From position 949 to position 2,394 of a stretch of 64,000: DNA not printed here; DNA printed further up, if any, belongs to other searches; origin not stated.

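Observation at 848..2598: HNH nuclease gene is bracketed by two diverged copies of the ettA upstream region, and the distal copy carries a decayed ettA 5' coding stub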

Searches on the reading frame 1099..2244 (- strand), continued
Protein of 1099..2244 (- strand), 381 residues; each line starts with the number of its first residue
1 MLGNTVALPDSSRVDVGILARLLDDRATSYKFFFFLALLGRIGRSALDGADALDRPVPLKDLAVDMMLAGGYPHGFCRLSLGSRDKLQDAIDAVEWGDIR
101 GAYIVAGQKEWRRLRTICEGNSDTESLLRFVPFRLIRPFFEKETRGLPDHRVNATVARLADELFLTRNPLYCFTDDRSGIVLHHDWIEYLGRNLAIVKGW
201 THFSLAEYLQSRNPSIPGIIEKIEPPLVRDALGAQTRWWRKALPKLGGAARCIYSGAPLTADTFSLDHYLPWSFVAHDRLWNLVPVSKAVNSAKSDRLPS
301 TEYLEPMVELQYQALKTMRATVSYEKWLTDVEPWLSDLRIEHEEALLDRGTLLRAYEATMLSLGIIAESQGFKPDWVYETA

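Call 81: find_encoding_contigs(protein=P0288, flank=10000, max_places=2)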
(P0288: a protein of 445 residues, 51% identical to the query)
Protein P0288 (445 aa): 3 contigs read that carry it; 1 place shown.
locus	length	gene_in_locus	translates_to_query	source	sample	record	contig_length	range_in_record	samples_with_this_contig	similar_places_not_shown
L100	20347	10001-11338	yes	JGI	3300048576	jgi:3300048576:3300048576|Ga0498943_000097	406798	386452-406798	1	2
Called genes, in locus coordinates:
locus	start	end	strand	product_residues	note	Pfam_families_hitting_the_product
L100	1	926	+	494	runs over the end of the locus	PF00675:Peptidase_M16 (weak), PF05193:Peptidase_M16_C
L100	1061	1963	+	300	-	-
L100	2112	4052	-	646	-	PF00989:PAS (weak), PF13188:PAS_8 (faint), PF08448:PAS_4, PF13426:PAS_9, PF07536:HWE_HK (weak), PF07568:HisKA_2, PF13581:HATPase_c_2 (faint)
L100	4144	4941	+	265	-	PF06738:ThrE, PF12821:ThrE_2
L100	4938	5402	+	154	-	PF06738:ThrE, PF12821:ThrE_2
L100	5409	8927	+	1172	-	PF13538:UvrD_C_2 (faint), PF00580:UvrD-helicase, PF13245:AAA_19, PF13361:UvrD_C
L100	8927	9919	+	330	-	PF01156:IU_nuc_hydro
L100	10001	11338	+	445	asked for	PF13495:Phage_int_SAM_4, PF00589:Phage_integrase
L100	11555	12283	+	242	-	-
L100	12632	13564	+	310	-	-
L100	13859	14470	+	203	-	PF01551:Peptidase_M23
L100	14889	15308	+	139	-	-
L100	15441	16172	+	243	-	PF24553:Rv0428c_C, PF00583:Acetyltransf_1, PF13673:Acetyltransf_10, PF13508:Acetyltransf_7, PF08445:FR47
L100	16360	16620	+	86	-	PF07878:RHH_5 (weak)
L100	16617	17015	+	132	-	PF01850:PIN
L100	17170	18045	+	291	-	PF20247:DUF6602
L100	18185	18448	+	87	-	PF12636:DUF3781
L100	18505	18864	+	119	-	PF11225:DUF3024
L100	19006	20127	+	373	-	-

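Call 82: search_solved_structures(query=A2, max_evalue=1)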
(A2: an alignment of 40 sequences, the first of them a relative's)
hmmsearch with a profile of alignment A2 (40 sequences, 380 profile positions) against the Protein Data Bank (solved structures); distinct sequences matched with E-value up to 1: 60.
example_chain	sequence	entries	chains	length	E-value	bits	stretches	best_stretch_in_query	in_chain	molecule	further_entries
6o56_A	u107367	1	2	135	8.4e-06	28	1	248-315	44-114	CRISPR-associated endonuclease Cas9/Csn1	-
9vj8_S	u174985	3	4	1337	2.7e-05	26.3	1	248-309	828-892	CRISPR-associated endonuclease Cas9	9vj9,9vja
9wdx_P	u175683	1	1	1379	8.2e-05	24.7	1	248-316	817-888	CRISPR-associated endonuclease Cas9/Csn1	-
8u3y_A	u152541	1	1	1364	8.7e-05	24.6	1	248-316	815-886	CRISPR-associated endonuclease Cas9/Csn1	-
8t79_A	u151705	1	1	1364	8.7e-05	24.6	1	248-316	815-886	CRISPR-associated endonuclease Cas9/Csn1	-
8t6t_A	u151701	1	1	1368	8.7e-05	24.6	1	248-316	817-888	CRISPR-associated endonuclease Cas9/Csn1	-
8spq_A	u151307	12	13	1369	8.7e-05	24.6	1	248-316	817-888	CRISPR-associated endonuclease Cas9/Csn1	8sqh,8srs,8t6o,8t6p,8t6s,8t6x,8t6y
7vk9_A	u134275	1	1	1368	8.8e-05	24.6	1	248-316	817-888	CRISPR-associated endonuclease Cas9/Csn1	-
7v59_B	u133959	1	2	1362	8.8e-05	24.6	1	248-316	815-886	CRISPR-associated endonuclease Cas9/Csn1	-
9h4l_A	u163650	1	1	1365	8.9e-05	24.6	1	248-316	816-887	CRISPR-associated endonuclease Cas9/Csn1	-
5f9r_B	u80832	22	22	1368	8.9e-05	24.6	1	248-316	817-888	CRISPR-associated endonuclease Cas9/Csn1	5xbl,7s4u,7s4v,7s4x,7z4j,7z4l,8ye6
6mcb_A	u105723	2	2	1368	8.9e-05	24.6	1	248-316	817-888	CRISPR-associated endonuclease Cas9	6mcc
6ifo_A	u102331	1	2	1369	8.9e-05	24.6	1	248-316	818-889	CRISPR-associated endonuclease Cas9/Csn1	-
4zt0_A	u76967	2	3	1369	8.9e-05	24.6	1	248-316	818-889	CRISPR-associated endonuclease Cas9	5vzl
7s37_P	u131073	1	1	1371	9e-05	24.6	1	248-316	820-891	CRISPR-associated endonuclease Cas9/Csn1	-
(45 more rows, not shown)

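Call 93: predict_structure(alignment_id=A2)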
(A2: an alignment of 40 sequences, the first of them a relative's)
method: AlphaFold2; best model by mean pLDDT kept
length: 381 residues; sequences in the alignment: 40
mean_pLDDT: 91.2   pTM: 0.87
mean pLDDT of the five models: 91.2, 90.2, 88.8, 86.2, 85.8
residues with pLDDT >= 90: 293; 70-90: 69; 50-70: 15; < 50: 4
segments of 3 or more residues with pLDDT < 50: 1-4
pLDDT, mean of each block of 10 residues (from residue 1): 62 95 91 96 80 90 94 92 93 82 73 90 85 96 96 98 97 97 97 96 96 92 82 91 96 96 93 85 91 83 97 98 97 95 97 97 94 91 54
secondary structure, 60 per line:
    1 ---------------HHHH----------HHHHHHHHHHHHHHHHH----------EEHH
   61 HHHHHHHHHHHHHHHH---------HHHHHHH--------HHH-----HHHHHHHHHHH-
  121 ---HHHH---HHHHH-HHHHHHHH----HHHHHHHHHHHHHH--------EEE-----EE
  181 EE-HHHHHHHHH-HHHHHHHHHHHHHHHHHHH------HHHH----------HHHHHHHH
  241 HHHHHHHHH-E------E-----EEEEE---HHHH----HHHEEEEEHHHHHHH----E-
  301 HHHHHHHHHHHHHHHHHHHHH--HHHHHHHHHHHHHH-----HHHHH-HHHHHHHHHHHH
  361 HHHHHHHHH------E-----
elements in order: H16-19 H30-46 H59-76 H86-92 H109-119 H124-127 H131-135 H137-144 H149-162 E171-173 E179-182 H184-192 H194-212 H219-222 H233-249 E264-268 H272-275 E283-287 H288-294 H301-321 H324-337 H343-347 H349-369

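Call 95: fold_search(model_id=the predicted structure, library=pdb)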
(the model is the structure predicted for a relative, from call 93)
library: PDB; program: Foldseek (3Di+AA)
matches with E <= 10: 281; with E <= 0.001: 0
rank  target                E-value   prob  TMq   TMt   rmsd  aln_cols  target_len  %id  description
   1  4oge                  7.1e-03  0.60  0.18  0.08  22.9       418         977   14  Crystal structure of the Type II-C Cas9 enzyme from Actinomyces naeslundii (released 2014-02-12)
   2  9ar4_A                1.8e-02  0.33  0.15  0.09  22.6       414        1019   12  CryoEM structure of ThermoCas9 in post-cleavage state bound with the DNA containing NNNNCCA PAM (released 2025-02-26)
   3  8d2k_A                1.9e-02  0.44  0.18  0.07  24.1       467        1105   15  Structure of Acidothermus cellulolyticus Cas9 ternary complex (Cleavage Intermediate 2) (released 2023-12-20)
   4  5vgb_A                2.0e-02  0.98  0.16  0.37  15.7       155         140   18  Crystal structure of NmeCas9 HNH domain bound to anti-CRISPR AcrIIC1 (released 2017-08-30)
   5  6m0v_A                2.0e-02  0.47  0.16  0.07  24.1       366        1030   15  Crsytal structure of streptococcus thermophilus Cas9 in complex with the GGAA PAM (released 2020-09-09)
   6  9j2g_A                2.0e-02  0.98  0.17  0.39  14.4       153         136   20  Crystal structure of Nme1Cas9 HNH domain bound to anti-CRISPR AcrIIC1Vei (released 2026-03-04)
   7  6m0x_A                2.2e-02  0.38  0.15  0.08  23.5       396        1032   15  Crystal structure of Streptococcus thermophilus Cas9 in complex with AGGA PAM (released 2020-09-09)
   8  9k32_A                2.3e-02  0.30  0.17  0.09  29.8       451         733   11  Cryo-EM structure of the NbaCas9-guide RNA-target DNA complex (released 2026-02-04)
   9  8zcz_A                2.6e-02  0.28  0.15  0.07  28.5       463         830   13  Cryo-EM structure of eSaCas9_NNG-guide RNA-target DNA complex in an interrogation state (released 2025-11-05)
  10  8d2q_A                2.7e-02  0.28  0.17  0.08  28.5       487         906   14  Structure of Acidothermus cellulolyticus Cas9 ternary complex (Post-cleavage 1) (released 2023-12-20)
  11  6jdq_A                3.0e-02  0.41  0.17  0.07  27.8       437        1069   12  Crystal structure of Nme1Cas9 in complex with sgRNA (released 2019-11-06)
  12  8t7s_A                3.1e-02  0.41  0.17  0.06  21.7       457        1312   13  SpRYmer bound to NAC PAM DNA (released 2024-05-01)
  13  8hnt_A                3.2e-02  0.44  0.17  0.07  31.4       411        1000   12  Crystal structure of anti-CRISPR protein AcrIIC4 bound to HpaCas9-sgRNA surveillance complex (released 2023-07-19)
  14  9j1z_A                3.4e-02  0.97  0.15  0.36  14.5       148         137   17  Crystal structure of Nme1Cas9 HNH domain bound to anti-CRISPR AcrIIC1Nme1ST (released 2026-03-04)
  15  6jdv_A                4.1e-02  0.33  0.16  0.07  24.8       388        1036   13  Crystal structure of Nme1Cas9 in complex with sgRNA and target DNA (ATATGATT PAM) in catalytic state (released 2019-11-06)
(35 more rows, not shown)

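Call 109: search_dna_similar(query=window:1099-2244:-, collection=phages, mode=protein, max_evalue=0.001, max_rows=8)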
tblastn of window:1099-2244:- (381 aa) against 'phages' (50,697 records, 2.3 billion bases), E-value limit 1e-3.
Records with a match: 1; places in all: 1; records where one place covers at least 80% of the query: 0.
Best place of each record, by identity: <60% 1.
By first word of the organism name: Bacteriophage 1.
By host as written in the record: - 1.
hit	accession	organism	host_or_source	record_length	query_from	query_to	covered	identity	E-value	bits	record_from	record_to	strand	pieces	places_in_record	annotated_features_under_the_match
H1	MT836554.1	Bacteriophage sp.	human fecal samples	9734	119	312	51%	26.6%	4e-18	92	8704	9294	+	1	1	record has no annotation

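Call 110: search_dna_similar(query=window:1099-2244:-, collection=plasmids, mode=protein, max_evalue=0.001, max_rows=12)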
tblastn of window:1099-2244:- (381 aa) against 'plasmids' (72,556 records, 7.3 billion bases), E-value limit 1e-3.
Records with a match: 28; places in all: 28; records where one place covers at least 80% of the query: 15.
Best place of each record, by identity: <60% 28.
By first word of the organism name: Roseomonas 5; Synechocystis 4; Acinetobacter 2; Paenibacillus 2; Calothrix 1; Leptolyngbya 1; Allochromatium 1; Geminocystis 1; Cyanobacterium 1; [Synechococcus] 1; and 9 more.
By predicted mobility (MOB-suite, as given by PLSDB): non-mobilizable 21; mobilizable 7.
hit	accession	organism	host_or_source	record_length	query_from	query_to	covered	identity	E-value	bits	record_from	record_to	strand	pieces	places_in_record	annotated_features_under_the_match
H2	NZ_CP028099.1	Synechocystis sp. IPPAS B-1465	axenic culture,Synechocystis sp. GT-L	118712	7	378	98%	40.3%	2e-80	276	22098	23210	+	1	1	HNH endonuclease domain-containing protein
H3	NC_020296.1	Synechocystis sp. PCC 6803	-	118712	7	378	98%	40.3%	2e-80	276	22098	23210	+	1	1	HNH endonuclease domain-containing protein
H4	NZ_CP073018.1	Synechocystis sp. PCC 6803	cell culture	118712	7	378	98%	40.3%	2e-80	276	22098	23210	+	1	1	HNH endonuclease domain-containing protein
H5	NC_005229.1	Synechocystis sp. PCC 6803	-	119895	7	378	98%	40.3%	2e-80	276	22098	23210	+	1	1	HNH endonuclease domain-containing protein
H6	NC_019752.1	Calothrix sp. PCC 6303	-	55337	3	378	99%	39.3%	7e-85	288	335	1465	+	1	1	HNH endonuclease domain-containing protein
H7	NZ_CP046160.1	Leptolyngbya sp. BL0902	cell culture,open pond on an algae farm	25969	8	378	97%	39.3%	2e-71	249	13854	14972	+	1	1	HNH endonuclease domain-containing protein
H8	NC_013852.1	Allochromatium vinosum DSM 180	-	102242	8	379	98%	38.9%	5e-73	254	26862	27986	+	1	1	HNH endonuclease domain-containing protein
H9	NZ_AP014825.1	Geminocystis sp. NIES-3709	-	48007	8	378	97%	36.9%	6e-76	262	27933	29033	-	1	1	HNH endonuclease domain-containing protein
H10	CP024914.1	Cyanobacterium sp. HL-69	cell culture,enrichment cultures from ...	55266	1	378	99%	36.1%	3e-80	275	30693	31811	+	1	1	hypothetical protein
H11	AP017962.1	[Synechococcus] sp. NIES-970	-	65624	7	378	98%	36.4%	4e-74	257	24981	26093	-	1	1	unknown protein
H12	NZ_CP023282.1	Nostoc sp. CENA543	cell culture,Brazilian saline-alkaline ...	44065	1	378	99%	34.3%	3e-71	249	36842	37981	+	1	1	HNH endonuclease domain-containing protein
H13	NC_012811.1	Methylorubrum extorquens AM1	-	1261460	8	376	97%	33.3%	1e-47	181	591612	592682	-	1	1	none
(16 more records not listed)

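Call 111: get_annotated_region(hit=H5, flank=6000)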
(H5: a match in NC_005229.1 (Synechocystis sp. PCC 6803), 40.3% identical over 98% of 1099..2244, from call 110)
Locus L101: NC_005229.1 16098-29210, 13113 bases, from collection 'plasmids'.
description: Synechocystis sp. PCC 6803 plasmid pSYSM, complete sequence
organism: Synechocystis sp. PCC 6803 (NCBI taxid 1148)
taxonomy: Bacteria; Cyanobacteriota; Cyanophyceae; Synechococcales; Merismopediaceae; Synechocystis; Synechocystis sp. PCC 6803
host: -; source: -; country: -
typing (MOB-suite, as given by PLSDB): non-mobilizable
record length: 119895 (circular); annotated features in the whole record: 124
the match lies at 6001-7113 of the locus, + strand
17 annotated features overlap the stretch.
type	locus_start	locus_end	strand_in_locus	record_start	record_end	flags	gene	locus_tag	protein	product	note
CDS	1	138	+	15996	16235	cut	-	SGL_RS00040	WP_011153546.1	hypothetical protein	-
CDS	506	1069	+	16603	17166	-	-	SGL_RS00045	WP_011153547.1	site-specific integrase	GO:0015074 - DNA integration [Evidence IEA]; GO:0006310 - DNA recombination [Evidence IEA]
CDS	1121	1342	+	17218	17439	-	-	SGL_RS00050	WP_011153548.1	DUF167 domain-containing protein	-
CDS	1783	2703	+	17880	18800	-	-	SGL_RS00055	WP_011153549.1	DUF4007 family protein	-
CDS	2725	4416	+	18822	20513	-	-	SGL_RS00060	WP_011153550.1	hypothetical protein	-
CDS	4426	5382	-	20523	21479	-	-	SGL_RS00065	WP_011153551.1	LAGLIDADG endonuclease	-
CDS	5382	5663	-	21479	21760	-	-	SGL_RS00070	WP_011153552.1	hypothetical protein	-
CDS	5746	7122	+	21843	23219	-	-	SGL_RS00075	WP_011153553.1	HNH endonuclease domain-containing protein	-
CDS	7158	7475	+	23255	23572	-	-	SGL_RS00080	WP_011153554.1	nucleotidyltransferase domain-containing protein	-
CDS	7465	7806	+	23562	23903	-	-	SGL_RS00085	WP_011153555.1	DUF86 domain-containing protein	-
CDS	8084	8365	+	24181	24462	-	-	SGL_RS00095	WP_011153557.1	type II toxin-antitoxin system RelE/ParE family toxin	-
CDS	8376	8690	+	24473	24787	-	-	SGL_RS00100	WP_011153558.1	HigA family addiction module antitoxin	-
CDS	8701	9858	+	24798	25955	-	-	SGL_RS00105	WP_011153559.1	cysteine desulfurase family protein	-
CDS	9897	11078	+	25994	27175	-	-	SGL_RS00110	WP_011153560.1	AAA family ATPase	-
CDS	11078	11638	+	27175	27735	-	-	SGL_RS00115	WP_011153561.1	DUF4276 family protein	-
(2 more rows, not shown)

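Call 112: get_annotated_region(hit=H8, flank=6000)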
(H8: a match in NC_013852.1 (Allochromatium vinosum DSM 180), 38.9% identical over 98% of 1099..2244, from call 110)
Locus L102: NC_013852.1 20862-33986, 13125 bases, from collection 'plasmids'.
description: Allochromatium vinosum DSM 180 plasmid pALVIN01, complete sequence
organism: Allochromatium vinosum DSM 180 (NCBI taxid 572477)
taxonomy: Bacteria; Pseudomonadota; Gammaproteobacteria; Chromatiales; Chromatiaceae; Allochromatium; Allochromatium vinosum; Allochromatium vinosum DSM 180
host: -; source: -; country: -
typing (MOB-suite, as given by PLSDB): non-mobilizable; replicon rep_cluster_1270
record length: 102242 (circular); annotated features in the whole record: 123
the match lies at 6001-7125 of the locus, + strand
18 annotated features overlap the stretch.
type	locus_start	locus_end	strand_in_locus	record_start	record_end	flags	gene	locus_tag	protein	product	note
CDS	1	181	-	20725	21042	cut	-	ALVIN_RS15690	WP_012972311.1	DNA-binding transcriptional regulator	-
CDS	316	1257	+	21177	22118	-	-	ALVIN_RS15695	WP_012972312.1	DNA/RNA non-specific endonuclease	-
CDS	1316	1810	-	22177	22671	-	-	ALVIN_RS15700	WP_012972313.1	DUF4124 domain-containing protein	-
CDS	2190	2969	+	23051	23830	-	trfA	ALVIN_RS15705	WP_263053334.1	plasmid replication initiator TrfA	-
CDS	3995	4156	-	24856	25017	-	-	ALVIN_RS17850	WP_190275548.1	hypothetical protein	-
CDS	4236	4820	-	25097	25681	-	-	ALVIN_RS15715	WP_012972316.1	class I SAM-dependent methyltransferase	-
CDS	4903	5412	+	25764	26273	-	-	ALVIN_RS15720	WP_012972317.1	hypothetical protein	-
CDS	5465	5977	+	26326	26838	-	-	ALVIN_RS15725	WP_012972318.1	hypothetical protein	-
CDS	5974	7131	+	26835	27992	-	-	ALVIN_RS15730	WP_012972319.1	HNH endonuclease domain-containing protein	-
CDS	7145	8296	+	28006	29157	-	-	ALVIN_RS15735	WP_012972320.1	hypothetical protein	-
CDS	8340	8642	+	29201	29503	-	-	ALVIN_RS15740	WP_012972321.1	hypothetical protein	-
CDS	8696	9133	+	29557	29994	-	-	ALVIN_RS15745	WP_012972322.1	hypothetical protein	-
CDS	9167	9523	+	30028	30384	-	-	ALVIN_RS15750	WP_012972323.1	DUF1622 domain-containing protein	-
CDS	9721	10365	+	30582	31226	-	-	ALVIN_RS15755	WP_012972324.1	class I SAM-dependent methyltransferase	-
CDS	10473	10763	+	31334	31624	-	-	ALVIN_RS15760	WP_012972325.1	YebG family protein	-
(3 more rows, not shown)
